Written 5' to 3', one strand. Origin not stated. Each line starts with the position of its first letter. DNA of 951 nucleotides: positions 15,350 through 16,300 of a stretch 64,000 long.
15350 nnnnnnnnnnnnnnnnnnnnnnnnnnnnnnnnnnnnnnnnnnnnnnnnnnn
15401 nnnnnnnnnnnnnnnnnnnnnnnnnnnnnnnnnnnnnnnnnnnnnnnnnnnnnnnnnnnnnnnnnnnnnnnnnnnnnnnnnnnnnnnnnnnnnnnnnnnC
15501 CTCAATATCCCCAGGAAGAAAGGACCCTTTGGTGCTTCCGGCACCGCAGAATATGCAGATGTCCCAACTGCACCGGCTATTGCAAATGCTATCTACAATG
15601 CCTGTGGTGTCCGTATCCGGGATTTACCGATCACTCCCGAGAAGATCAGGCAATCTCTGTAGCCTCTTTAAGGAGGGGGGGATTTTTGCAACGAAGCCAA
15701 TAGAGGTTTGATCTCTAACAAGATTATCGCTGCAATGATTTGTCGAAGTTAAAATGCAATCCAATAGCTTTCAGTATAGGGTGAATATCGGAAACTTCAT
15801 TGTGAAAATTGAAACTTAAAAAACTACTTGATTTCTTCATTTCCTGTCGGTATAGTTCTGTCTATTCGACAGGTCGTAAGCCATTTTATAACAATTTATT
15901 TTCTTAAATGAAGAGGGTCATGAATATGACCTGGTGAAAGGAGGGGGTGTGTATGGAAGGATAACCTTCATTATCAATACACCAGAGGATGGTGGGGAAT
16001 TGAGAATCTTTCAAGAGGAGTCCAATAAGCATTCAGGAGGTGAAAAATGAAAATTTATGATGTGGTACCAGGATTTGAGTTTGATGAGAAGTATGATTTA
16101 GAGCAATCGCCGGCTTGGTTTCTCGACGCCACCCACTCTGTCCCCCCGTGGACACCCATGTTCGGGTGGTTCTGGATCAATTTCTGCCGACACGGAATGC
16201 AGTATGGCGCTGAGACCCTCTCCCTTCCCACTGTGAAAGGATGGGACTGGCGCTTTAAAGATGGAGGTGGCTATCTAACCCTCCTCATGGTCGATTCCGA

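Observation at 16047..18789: Split PEP-synthase-like enzyme in phenylphosphate-synthase-like subunit order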

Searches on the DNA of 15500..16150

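Call 108: search_rna_families(source=window, start=15500, end=16150, threshold=evalue, max_evalue=1)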
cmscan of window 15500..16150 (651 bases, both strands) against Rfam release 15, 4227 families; matches with E-value up to 1: 1.
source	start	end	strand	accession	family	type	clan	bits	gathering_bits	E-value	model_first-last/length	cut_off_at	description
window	16053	16098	+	RF01120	sR33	Gene; snRNA; snoRNA; CD-box;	-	17.4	37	0.49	1-55/55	no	Small nucleolar RNA sR33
